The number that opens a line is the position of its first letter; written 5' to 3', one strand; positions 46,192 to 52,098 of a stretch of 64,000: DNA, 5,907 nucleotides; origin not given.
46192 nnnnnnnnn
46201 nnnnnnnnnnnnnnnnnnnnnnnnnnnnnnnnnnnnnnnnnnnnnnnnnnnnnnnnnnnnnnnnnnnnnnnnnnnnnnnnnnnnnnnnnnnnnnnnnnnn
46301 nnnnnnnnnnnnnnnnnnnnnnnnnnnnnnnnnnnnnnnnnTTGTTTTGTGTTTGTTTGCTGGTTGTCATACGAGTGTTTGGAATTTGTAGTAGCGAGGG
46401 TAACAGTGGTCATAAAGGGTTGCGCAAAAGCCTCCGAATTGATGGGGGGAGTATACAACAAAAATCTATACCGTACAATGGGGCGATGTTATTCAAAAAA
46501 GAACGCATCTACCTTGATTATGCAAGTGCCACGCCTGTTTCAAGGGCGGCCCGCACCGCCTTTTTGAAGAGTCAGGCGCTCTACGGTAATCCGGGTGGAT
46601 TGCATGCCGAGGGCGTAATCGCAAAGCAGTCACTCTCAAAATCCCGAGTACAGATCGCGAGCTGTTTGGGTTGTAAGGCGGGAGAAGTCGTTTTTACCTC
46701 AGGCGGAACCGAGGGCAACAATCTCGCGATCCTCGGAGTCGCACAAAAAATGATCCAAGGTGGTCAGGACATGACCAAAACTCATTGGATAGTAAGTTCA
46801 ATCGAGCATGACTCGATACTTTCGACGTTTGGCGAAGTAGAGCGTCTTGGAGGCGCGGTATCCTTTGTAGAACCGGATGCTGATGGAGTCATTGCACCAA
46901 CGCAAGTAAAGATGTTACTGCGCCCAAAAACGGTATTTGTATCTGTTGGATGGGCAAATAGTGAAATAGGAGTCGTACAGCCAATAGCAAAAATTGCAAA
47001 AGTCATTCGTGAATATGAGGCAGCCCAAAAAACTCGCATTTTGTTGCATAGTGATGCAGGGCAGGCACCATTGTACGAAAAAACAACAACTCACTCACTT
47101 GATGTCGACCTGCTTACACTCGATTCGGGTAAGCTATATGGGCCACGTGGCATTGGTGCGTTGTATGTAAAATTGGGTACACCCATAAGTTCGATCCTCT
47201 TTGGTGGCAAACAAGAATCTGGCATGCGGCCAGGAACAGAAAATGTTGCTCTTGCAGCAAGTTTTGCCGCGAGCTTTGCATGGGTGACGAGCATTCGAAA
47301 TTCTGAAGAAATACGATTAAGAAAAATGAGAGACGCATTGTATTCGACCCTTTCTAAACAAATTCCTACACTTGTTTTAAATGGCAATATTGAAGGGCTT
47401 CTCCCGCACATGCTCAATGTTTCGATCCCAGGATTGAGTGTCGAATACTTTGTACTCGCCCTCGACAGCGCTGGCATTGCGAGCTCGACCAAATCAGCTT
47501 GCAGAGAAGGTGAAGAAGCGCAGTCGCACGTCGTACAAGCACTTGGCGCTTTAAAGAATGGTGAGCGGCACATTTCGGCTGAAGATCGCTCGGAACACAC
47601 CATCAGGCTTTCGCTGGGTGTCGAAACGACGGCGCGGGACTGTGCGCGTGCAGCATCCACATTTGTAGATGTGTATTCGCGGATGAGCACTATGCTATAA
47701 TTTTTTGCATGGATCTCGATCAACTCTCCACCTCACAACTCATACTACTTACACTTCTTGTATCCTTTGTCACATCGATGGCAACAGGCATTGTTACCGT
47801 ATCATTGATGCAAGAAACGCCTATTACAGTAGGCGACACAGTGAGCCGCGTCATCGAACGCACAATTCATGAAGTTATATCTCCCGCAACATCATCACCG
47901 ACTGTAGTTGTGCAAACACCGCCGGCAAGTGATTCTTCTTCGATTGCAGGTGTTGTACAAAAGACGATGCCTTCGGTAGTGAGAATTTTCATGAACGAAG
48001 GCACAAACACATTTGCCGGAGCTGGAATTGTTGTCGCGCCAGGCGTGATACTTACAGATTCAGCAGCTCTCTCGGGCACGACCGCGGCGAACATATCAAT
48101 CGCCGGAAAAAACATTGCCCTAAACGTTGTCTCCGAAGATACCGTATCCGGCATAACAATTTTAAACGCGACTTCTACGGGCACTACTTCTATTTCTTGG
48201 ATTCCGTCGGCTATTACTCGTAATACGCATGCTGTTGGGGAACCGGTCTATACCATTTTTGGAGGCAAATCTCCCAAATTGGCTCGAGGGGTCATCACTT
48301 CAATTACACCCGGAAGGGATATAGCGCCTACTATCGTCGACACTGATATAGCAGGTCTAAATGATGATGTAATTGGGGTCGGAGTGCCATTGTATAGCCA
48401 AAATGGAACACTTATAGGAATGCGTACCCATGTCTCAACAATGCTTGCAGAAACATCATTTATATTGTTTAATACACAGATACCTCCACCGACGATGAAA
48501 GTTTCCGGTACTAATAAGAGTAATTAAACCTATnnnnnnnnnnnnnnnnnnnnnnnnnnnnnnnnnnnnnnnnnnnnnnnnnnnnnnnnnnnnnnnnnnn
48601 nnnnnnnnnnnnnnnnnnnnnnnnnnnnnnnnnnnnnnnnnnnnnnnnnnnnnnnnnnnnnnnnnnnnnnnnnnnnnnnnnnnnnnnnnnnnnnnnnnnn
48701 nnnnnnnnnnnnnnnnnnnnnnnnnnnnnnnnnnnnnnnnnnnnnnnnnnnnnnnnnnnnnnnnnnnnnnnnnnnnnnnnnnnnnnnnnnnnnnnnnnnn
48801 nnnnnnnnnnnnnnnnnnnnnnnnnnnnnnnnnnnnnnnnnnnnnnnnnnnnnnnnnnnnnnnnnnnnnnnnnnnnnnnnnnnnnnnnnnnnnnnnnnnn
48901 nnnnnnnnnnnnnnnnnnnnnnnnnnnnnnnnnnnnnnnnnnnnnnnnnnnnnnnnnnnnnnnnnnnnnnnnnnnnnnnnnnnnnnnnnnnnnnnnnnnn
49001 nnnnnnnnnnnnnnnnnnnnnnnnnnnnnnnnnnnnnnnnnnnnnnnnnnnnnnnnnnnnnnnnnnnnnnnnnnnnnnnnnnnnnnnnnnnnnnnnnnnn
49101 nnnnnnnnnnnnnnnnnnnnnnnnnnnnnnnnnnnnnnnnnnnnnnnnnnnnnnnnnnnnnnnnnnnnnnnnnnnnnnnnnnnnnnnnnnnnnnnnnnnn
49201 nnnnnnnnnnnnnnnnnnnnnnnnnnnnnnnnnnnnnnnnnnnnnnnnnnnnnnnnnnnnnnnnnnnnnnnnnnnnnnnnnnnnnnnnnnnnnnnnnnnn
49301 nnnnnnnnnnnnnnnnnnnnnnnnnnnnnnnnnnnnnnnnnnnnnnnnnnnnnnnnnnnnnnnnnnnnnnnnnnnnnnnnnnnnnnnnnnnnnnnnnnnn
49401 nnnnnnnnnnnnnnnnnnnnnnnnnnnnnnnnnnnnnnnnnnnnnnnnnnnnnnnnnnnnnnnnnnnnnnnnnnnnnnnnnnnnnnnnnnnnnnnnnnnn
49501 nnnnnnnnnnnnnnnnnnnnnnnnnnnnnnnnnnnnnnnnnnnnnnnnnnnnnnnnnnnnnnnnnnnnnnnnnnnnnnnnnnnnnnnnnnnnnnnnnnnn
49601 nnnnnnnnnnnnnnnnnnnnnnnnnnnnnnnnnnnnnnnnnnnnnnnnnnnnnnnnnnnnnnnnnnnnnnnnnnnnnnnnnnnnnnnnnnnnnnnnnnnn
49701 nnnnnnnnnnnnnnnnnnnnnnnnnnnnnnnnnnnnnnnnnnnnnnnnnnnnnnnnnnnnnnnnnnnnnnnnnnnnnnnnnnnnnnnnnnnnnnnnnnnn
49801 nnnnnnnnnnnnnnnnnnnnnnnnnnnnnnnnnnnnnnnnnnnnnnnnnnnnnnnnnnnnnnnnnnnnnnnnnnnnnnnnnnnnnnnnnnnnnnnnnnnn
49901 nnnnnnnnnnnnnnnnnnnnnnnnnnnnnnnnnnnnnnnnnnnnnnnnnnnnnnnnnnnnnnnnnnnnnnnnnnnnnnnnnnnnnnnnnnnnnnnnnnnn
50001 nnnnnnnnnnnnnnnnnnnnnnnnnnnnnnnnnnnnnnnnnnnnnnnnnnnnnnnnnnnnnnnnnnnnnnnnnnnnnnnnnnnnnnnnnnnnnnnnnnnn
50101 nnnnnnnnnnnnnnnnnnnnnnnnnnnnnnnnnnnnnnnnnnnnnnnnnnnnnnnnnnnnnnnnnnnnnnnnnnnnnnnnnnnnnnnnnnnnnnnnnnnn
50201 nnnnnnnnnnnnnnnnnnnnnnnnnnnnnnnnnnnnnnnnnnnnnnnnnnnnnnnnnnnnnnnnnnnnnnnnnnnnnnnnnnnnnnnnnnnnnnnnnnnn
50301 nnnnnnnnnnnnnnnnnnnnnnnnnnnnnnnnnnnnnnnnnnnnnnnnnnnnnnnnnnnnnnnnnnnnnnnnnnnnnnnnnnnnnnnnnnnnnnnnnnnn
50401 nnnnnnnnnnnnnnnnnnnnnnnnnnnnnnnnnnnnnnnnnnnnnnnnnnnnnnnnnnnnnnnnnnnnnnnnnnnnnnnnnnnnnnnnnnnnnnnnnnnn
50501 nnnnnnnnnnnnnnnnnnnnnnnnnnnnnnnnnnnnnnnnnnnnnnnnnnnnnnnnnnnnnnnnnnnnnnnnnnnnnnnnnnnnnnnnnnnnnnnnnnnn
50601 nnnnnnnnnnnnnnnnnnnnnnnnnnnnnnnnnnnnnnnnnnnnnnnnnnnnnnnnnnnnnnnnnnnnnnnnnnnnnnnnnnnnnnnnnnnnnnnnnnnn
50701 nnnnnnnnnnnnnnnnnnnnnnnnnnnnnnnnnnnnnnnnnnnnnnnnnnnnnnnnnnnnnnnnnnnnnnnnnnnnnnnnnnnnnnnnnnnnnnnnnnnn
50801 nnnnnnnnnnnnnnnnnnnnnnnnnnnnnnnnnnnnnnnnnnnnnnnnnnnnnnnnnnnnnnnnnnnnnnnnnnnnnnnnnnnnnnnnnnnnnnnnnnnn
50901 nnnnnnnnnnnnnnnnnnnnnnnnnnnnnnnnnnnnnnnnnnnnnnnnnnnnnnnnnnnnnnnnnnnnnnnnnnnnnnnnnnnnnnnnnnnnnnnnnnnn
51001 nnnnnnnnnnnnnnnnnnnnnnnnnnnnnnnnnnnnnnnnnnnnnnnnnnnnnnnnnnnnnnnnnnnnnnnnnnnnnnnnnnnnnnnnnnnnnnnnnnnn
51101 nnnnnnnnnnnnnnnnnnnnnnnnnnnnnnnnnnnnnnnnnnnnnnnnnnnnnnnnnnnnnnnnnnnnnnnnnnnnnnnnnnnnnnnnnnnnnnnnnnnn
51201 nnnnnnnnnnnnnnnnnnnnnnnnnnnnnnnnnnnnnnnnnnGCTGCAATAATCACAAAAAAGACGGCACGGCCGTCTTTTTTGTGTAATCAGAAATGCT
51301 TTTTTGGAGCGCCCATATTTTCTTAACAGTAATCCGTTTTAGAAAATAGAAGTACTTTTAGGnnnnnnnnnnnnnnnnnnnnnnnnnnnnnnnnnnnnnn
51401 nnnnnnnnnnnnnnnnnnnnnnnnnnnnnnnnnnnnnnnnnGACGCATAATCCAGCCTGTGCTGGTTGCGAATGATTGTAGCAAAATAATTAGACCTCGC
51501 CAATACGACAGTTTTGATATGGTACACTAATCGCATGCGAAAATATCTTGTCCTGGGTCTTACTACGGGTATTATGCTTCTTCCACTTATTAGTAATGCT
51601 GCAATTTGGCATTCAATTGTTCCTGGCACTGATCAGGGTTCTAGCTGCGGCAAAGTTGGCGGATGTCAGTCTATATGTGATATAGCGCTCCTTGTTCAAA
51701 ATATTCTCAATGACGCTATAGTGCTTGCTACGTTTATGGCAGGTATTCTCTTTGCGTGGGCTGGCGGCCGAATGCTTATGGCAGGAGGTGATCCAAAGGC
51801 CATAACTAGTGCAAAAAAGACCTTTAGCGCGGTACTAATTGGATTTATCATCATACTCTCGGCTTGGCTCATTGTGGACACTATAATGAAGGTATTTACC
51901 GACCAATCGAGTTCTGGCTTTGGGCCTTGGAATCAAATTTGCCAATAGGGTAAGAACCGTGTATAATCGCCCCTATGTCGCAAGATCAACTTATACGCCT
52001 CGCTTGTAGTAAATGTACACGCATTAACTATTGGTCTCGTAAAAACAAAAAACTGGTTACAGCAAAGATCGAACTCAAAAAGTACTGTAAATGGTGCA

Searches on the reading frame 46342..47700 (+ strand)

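Call 10: search_protein_families(library=pfam, proteins=[window:46342-47700:+], max_evalue=0.01)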
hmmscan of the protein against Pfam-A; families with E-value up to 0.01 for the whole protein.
window:46342-47700:+ (452 aa): 2 families
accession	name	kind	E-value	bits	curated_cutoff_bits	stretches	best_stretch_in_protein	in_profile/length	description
PF00266.25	Aminotran_5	-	7e-47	160.6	21.5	1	56-433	1-367/371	Aminotransferase class-V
PF01212.27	Beta_elim_lyase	-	0.004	17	27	1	105-239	41-169/288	Beta-eliminating lyase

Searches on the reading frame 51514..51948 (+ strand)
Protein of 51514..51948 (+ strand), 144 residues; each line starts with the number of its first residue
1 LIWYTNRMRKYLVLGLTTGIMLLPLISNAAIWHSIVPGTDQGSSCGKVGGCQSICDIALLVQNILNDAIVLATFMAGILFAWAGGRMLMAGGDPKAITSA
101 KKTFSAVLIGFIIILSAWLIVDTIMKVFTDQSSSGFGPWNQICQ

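Call 4: search_protein_families(library=pfam, proteins=[window:51514-51948:+], max_evalue=10)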
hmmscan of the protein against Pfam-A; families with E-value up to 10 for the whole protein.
window:51514-51948:+ (144 aa): 2 families
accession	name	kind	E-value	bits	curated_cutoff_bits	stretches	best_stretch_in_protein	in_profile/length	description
PF18895.5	T4SS_pilin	-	5.5e-09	36.4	26.6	1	60-124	8-71/71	Type IV secretion system pilin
PF04956.18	TrbC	-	0.56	10.9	27.9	1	60-124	40-98/98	TrbC/VIRB2 pilin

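Call 81: search_protein_families(library=ncbifam, proteins=[window:51514-51948:+], max_evalue=1)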
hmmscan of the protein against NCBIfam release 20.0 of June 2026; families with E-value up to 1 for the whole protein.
window:51514-51948:+ (144 aa): 2 families
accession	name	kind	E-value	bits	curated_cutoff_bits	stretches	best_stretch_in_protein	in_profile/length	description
NF045849.1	ICE_MMCAP2_0565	equivalog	0.00089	18.9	40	1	61-126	13-78/80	Mbov_0395 family pilin-like conjugal transfer protein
NF001194.0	PRK00159.1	equivalog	0.19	11.9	102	1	98-126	27-55/87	cell division protein CrgA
